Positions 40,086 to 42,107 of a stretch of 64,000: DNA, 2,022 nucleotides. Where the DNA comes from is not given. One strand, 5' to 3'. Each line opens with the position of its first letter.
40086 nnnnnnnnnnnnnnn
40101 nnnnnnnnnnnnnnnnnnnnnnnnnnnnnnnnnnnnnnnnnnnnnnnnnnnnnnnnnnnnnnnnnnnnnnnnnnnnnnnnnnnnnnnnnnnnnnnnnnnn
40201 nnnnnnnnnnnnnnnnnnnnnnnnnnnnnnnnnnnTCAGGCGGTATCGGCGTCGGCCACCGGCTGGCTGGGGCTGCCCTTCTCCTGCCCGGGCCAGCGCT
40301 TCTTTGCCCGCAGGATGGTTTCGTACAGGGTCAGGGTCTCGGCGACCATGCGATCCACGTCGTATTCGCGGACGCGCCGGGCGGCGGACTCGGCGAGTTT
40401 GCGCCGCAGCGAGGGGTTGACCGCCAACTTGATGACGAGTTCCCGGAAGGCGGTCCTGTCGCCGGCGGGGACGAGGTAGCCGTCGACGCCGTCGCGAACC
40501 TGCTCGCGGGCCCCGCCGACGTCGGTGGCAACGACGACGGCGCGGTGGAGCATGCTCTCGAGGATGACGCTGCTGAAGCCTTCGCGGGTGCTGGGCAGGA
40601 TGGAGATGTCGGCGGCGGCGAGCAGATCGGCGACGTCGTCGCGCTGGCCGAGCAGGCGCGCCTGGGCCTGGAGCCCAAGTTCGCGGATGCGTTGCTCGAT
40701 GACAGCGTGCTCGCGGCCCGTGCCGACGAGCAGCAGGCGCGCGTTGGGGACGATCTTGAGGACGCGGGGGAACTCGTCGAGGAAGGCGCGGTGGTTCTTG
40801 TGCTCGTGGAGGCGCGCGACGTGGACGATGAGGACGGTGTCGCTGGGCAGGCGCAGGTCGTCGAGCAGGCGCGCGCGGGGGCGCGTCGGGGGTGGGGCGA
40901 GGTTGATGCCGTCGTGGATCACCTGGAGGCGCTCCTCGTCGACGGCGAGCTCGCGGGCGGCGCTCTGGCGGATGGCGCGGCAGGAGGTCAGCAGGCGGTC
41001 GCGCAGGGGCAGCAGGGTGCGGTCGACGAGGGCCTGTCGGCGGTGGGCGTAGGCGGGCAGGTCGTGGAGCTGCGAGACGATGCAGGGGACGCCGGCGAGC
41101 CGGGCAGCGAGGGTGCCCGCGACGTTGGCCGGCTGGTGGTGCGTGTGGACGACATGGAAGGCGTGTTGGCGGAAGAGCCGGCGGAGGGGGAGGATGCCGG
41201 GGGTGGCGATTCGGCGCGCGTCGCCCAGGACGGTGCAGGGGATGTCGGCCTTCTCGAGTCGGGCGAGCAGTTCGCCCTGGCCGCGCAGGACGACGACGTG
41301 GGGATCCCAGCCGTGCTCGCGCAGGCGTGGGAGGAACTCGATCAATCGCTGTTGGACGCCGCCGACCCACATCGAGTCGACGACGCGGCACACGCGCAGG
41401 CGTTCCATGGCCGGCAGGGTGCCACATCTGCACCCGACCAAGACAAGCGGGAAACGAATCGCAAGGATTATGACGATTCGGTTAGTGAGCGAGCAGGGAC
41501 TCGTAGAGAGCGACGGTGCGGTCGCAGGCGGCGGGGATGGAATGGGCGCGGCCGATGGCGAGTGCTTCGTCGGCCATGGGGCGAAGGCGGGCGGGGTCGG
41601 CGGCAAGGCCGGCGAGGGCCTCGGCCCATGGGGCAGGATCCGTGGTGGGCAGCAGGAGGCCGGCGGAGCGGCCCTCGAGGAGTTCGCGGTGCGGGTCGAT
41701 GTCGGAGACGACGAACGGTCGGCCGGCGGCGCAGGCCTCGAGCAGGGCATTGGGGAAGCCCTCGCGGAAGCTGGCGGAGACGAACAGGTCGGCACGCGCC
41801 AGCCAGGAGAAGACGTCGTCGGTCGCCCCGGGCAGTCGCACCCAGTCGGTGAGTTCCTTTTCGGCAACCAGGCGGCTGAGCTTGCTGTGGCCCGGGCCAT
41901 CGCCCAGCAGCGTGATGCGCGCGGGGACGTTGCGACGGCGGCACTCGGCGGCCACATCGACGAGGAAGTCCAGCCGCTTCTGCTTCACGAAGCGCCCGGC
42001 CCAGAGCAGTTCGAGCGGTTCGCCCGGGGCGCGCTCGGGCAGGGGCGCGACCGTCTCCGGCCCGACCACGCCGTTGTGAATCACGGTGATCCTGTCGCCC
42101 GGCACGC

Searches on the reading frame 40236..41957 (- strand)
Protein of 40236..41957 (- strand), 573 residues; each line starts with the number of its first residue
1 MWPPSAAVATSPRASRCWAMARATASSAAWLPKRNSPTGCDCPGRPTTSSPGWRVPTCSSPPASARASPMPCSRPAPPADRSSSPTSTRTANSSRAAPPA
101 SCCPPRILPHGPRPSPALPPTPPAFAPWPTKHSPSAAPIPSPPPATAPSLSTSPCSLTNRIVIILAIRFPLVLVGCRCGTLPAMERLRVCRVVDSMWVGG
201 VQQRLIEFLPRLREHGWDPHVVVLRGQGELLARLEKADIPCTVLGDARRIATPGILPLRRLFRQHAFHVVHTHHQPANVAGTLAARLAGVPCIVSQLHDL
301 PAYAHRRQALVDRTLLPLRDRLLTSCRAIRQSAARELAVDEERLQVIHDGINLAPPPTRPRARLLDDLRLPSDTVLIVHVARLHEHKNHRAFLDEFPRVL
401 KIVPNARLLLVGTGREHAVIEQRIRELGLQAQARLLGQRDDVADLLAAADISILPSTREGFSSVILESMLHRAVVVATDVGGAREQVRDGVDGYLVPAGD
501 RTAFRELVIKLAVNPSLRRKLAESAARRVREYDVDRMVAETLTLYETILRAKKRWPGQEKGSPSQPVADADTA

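Call 7: search_protein_families(library=pfam, proteins=[window:40236-41957:-])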
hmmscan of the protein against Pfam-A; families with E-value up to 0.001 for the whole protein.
window:40236-41957:- (573 aa): 4 families
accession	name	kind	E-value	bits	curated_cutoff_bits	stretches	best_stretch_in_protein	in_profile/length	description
PF13692.12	Glyco_trans_1_4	-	1.3e-35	123.2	27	1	376-512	3-140/142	Glycosyl transferases group 1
PF00534.26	Glycos_transf_1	-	6.9e-34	117.3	26.4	1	367-527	8-171/172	Glycosyl transferases group 1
PF13439.12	Glyco_transf_4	-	3.5e-18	66.6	28.5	1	198-353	1-168/170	Glycosyltransferase Family 4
PF13579.12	Glyco_trans_4_4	-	4.3e-13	50.3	29.7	1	199-350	1-158/158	Glycosyl transferase 4-like domain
